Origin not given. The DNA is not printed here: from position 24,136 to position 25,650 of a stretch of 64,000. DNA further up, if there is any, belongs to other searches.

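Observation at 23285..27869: Low-GC four-gene cassette (membrane-anchored unknown protein, NERD nuclease-like, HEPN-like, YdbT-like triple bPH membrane protein): candidate undescribed defence/abortive-infection system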

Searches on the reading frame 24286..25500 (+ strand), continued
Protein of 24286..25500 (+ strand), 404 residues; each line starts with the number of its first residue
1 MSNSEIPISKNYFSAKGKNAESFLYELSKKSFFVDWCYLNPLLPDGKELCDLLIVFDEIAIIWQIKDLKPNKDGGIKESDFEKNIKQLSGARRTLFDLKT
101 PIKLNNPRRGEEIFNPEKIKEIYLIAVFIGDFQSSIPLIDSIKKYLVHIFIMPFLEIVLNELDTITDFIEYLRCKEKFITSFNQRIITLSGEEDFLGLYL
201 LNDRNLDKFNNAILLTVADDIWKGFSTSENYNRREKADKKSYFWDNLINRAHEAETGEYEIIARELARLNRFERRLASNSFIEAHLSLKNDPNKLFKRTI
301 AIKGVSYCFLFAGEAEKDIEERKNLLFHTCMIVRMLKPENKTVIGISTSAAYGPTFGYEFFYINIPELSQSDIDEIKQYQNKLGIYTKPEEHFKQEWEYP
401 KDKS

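Call 83: search_dna_similar(query=window:24286-25497:+, collection=plasmids, mode=protein, max_evalue=0.001)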
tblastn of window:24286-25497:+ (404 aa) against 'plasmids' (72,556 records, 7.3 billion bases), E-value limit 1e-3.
Records with a match: 114; places in all: 115; records where one place covers at least 80% of the query: 17.
Best place of each record, by identity: <60% 114.
By first word of the organism name: Klebsiella 52; Citrobacter 18; Escherichia 12; Enterobacter 7; Xanthomonas 5; Agrobacterium 5; Raoultella 4; Rhizobium 2; Crinalium 1; Diaphorobacter 1; and 7 more.
By predicted mobility (MOB-suite, as given by PLSDB): conjugative 89; non-mobilizable 18; mobilizable 7.
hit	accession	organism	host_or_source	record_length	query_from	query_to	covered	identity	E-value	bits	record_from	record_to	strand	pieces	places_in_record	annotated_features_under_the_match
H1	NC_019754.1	Crinalium epipsammum PCC 9333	-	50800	20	400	94%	27.3%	3e-21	103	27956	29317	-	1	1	hypothetical protein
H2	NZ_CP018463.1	Xanthomonas euvesicatoria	Capsicum frutescens,pathogen ...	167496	8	393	96%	26.5%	2e-18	96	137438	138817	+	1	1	SEC-C metal-binding domain-containing protein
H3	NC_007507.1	Xanthomonas euvesicatoria pv. vesicatoria str. 85-10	-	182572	8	393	96%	26.5%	2e-18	96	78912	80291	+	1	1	SEC-C metal-binding domain-containing protein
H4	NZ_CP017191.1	Xanthomonas euvesicatoria pv. vesicatoria str. 85-10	pepper plant,single cell,infected ...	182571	8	393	96%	26.5%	2e-18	96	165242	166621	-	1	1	SEC-C metal-binding domain-containing protein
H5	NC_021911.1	Rhizobium etli bv. mimosae str. Mim1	Mimosa affinis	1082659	19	400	95%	26.2%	4e-21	103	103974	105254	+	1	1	record has no annotation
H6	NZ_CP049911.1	Diaphorobacter sp. HDW4A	Hydrophilus acuminatus,single bacterial ...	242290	9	386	94%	26.2%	8e-30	129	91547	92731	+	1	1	hypothetical protein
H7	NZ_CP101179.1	Xanthomonas campestris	-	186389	14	385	92%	26.3%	2e-24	113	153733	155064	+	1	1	hypothetical protein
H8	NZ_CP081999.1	Xanthomonas campestris pv. campestris str. CN13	-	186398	14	385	92%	26.3%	2e-24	113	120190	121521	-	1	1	hypothetical protein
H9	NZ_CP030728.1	Klebsiella pneumoniae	Homo sapiens,feces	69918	20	348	81%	26.4%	5e-12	76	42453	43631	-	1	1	SEC-C metal-binding domain-containing protein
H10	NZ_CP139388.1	Klebsiella aerogenes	Homo sapiens,blood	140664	6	348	85%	24.9%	2e-14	83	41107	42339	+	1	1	hypothetical protein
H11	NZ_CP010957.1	Sphingobium sp. YBL2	cell culture,soil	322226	20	400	94%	22.3%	1e-14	84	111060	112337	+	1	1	hypothetical protein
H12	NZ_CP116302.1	Tenacibaculum finnmarkense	Atlantic salmon (Salmo salar ...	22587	16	317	75%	28.1%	1e-20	101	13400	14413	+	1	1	hypothetical protein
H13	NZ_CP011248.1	Agrobacterium tumefaciens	Achillea ptarmica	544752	1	350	87%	22.0%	5e-7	59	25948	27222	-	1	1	hypothetical protein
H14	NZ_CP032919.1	Agrobacterium tumefaciens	-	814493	1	350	87%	22.0%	5e-7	59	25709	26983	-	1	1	hypothetical protein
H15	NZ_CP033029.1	Agrobacterium tumefaciens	-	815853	1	350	87%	22.0%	5e-7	59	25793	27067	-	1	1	hypothetical protein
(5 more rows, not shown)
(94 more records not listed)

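Call 84: get_annotated_region(hit=H9, flank=6000)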
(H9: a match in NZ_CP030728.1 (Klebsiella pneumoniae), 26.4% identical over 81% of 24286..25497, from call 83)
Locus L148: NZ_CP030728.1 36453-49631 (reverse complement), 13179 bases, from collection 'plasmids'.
description: Klebsiella pneumoniae strain B3 plasmid pKpnB3_1, complete sequence
organism: Klebsiella pneumoniae (NCBI taxid 573)
taxonomy: Bacteria; Pseudomonadota; Gammaproteobacteria; Enterobacterales; Enterobacteriaceae; Klebsiella; Klebsiella pneumoniae
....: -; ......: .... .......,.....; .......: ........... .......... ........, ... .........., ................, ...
typing (MOB-suite, as given by PLSDB): non-mobilizable
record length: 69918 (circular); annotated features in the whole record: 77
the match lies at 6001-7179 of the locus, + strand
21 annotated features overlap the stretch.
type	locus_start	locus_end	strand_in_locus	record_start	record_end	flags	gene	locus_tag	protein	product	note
CDS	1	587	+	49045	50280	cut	-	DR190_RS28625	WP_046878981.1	site-specific integrase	GO:0015074 - DNA integration [Evidence IEA]; GO:0006310 - DNA recombination [Evidence IEA]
CDS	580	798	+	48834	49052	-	-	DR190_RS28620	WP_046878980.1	AlpA family phage regulatory protein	-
CDS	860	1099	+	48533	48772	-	-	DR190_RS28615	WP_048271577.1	AlpA family phage regulatory protein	-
CDS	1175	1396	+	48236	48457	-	-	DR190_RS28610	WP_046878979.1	AlpA family phage regulatory protein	-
CDS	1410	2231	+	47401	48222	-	-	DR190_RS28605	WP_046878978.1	DUF2971 domain-containing protein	-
CDS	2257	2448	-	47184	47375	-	-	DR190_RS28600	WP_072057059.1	toxin-antitoxin system HicB family antitoxin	-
CDS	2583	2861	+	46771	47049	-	-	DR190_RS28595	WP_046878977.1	host cell division inhibitor Icd-like protein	-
CDS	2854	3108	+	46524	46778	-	-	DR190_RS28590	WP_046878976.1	hypothetical protein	-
CDS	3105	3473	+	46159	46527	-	-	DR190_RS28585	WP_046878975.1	hypothetical protein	-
CDS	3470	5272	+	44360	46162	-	-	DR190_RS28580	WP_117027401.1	DUF5906 domain-containing protein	-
CDS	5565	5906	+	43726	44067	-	-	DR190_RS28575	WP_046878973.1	hypothetical protein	-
CDS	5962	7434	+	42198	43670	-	-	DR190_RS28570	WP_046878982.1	SEC-C metal-binding domain-containing protein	-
CDS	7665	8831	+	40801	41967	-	-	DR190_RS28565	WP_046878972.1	phage major capsid protein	GO:0019068 - virion assembly [Evidence IEA]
CDS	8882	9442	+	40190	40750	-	-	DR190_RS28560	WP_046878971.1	HK97 family phage prohead protease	GO:0019082 - viral protein processing [Evidence IEA]; GO:0019068 - virion assembly [Evidence IEA]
CDS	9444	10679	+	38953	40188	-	-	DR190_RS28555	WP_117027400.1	phage portal protein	GO:0019068 - virion assembly [Evidence IEA]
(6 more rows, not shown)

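Call 85: get_annotated_region(hit=H2, flank=6000)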
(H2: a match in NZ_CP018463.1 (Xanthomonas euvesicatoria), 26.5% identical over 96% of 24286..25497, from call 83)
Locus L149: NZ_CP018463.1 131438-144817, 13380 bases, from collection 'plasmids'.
description: Xanthomonas euvesicatoria strain LMG930 plasmid pLMG930.2, complete sequence
organism: Xanthomonas euvesicatoria (NCBI taxid 456327)
taxonomy: Bacteria; Pseudomonadota; Gammaproteobacteria; Lysobacterales; Lysobacteraceae; Xanthomonas; Xanthomonas euvesicatoria
host: -; source: Capsicum frutescens,pathogen culture,pepper field; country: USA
typing (MOB-suite, as given by PLSDB): conjugative; relaxase MOBP; mating-pair formation MPF_I
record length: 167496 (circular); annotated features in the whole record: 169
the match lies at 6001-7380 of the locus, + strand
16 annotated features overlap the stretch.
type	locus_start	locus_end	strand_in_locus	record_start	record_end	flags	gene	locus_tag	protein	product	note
CDS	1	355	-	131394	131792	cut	-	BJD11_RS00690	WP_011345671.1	hypothetical protein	-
CDS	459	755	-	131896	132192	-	-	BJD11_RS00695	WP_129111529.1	hypothetical protein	-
CDS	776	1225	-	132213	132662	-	-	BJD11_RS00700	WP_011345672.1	hypothetical protein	-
CDS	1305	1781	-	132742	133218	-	-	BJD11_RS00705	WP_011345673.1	hypothetical protein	-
CDS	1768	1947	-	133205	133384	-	-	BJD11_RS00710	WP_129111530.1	hypothetical protein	-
CDS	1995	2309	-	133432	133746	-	-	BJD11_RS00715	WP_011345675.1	hypothetical protein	-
CDS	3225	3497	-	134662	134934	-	-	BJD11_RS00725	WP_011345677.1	BPSL0761 family protein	-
CDS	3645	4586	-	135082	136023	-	-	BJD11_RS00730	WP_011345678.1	DNA-binding protein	-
CDS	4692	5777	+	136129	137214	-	-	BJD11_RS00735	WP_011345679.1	site-specific integrase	GO:0015074 - DNA integration [Evidence IEA]; GO:0006310 - DNA recombination [Evidence IEA]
CDS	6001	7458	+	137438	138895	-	-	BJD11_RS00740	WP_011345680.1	SEC-C metal-binding domain-containing protein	-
CDS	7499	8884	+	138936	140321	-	-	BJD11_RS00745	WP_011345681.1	hypothetical protein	-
CDS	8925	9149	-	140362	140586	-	-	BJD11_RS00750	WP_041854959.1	hypothetical protein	-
CDS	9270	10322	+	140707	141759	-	-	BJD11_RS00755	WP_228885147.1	AAA family ATPase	-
CDS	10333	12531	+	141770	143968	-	-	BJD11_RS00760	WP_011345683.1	S8 family peptidase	-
CDS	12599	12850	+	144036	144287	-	-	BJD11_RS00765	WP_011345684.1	hypothetical protein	-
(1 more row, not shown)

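Call 90: search_dna_similar(query=window:24286-25497:+, collection=plasmids, mode=protein, max_evalue=10, rows=spread, max_rows=60)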
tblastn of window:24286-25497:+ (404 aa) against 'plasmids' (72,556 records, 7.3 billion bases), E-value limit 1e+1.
Records with a match: 147; places in all: 148; records where one place covers at least 80% of the query: 18.
Best place of each record, by identity: <60% 147.
By first word of the organism name: Klebsiella 60; Citrobacter 19; Providencia 15; Escherichia 12; Enterobacter 7; Xanthomonas 5; Agrobacterium 5; Sinorhizobium 4; Raoultella 4; Rhizobium 2; and 12 more.
By predicted mobility (MOB-suite, as given by PLSDB): conjugative 93; non-mobilizable 44; mobilizable 10.
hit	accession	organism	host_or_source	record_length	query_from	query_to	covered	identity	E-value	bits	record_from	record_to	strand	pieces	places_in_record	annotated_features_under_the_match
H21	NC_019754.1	Crinalium epipsammum PCC 9333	-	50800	20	400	94%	27.3%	3e-21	103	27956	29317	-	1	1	hypothetical protein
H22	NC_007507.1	Xanthomonas euvesicatoria pv. vesicatoria str. 85-10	-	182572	8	393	96%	26.5%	2e-18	96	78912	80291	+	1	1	SEC-C metal-binding domain-containing protein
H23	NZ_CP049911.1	Diaphorobacter sp. HDW4A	Hydrophilus acuminatus,single bacterial ...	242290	9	386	94%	26.2%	8e-30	129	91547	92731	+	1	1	hypothetical protein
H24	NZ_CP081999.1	Xanthomonas campestris pv. campestris str. CN13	-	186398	14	385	92%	26.3%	2e-24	113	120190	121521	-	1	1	hypothetical protein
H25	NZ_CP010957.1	Sphingobium sp. YBL2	cell culture,soil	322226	20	400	94%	22.3%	1e-14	84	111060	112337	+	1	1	hypothetical protein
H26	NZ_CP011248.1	Agrobacterium tumefaciens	Achillea ptarmica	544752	1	350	87%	22.0%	5e-7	59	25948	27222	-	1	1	hypothetical protein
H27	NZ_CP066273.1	Agrobacterium tumefaciens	-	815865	1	350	87%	22.0%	5e-7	59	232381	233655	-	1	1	hypothetical protein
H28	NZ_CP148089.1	Sinorhizobium meliloti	Medicago sativa,cell culture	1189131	21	347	81%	23.2%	2e-8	64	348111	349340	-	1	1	record has no annotation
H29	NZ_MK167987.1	Klebsiella pneumoniae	retail vegetable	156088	20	283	65%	27.9%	4e-15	85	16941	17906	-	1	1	SEC-C metal-binding domain-containing protein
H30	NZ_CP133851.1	Citrobacter freundii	Homo sapiens,pure culture,drain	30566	20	283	65%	27.9%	6e-15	84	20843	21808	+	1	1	SEC-C metal-binding domain-containing protein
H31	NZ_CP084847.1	Klebsiella pneumoniae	Water,Whole organism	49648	20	283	65%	27.9%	6e-15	84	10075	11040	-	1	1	SEC-C metal-binding domain-containing protein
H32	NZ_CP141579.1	Klebsiella pneumoniae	Homo sapiens,pure culture,wound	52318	20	283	65%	27.9%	6e-15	84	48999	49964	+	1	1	SEC-C metal-binding domain-containing protein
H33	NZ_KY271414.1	Klebsiella pneumoniae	-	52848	20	283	65%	27.9%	6e-15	84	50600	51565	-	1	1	SEC-C metal-binding domain-containing protein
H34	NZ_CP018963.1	Escherichia coli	Homo sapiens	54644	20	283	65%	27.9%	6e-15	84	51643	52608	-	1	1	SEC-C metal-binding domain-containing protein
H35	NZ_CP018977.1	Escherichia coli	Homo sapiens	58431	20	283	65%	27.9%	6e-15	84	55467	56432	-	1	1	SEC-C metal-binding domain-containing protein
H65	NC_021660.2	Klebsiella pneumoniae FCF3SP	Homo sapiens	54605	20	283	65%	27.5%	1e-14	84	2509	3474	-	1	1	hypothetical protein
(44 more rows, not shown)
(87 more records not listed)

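Call 91: get_annotated_region(hit=H65, flank=5000)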
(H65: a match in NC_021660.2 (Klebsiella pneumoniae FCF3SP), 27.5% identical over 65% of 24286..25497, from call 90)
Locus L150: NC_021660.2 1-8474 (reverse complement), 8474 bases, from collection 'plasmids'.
description: Klebsiella pneumoniae FCF3SP plasmid pKPC_FCF/3SP, complete sequence
organism: Klebsiella pneumoniae FCF3SP (NCBI taxid 1087447)
taxonomy: Bacteria; Pseudomonadota; Gammaproteobacteria; Enterobacterales; Enterobacteriaceae; Klebsiella; Klebsiella pneumoniae; Klebsiella pneumoniae FCF3SP
host: -; source: Homo sapiens; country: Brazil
typing (MOB-suite, as given by PLSDB): conjugative; replicon IncN; relaxase MOBF; mating-pair formation MPF_T
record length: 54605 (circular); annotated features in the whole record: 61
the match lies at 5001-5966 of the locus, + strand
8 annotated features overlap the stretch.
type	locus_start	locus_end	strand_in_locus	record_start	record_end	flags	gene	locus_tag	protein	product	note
CDS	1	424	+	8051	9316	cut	mucB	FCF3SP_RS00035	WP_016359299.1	translesion error-prone DNA polymerase V subunit MucB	-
CDS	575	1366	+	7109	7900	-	-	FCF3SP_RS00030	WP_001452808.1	SprT-like domain-containing protein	-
CDS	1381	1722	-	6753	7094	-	ardK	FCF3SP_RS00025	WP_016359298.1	antirestriction protein ArdAB regulator ArdK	-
CDS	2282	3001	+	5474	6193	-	-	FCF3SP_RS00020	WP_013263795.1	replication initiation protein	GO:0006270 - DNA replication initiation [Evidence IEA]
CDS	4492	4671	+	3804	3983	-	-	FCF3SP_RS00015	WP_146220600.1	hypothetical protein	-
CDS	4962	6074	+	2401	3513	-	-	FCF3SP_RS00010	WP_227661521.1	hypothetical protein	-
CDS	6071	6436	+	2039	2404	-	-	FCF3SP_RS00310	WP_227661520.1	SEC-C metal-binding domain-containing protein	-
CDS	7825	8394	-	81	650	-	-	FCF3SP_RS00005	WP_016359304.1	recombinase family protein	GO:0006310 - DNA recombination [Evidence IEA]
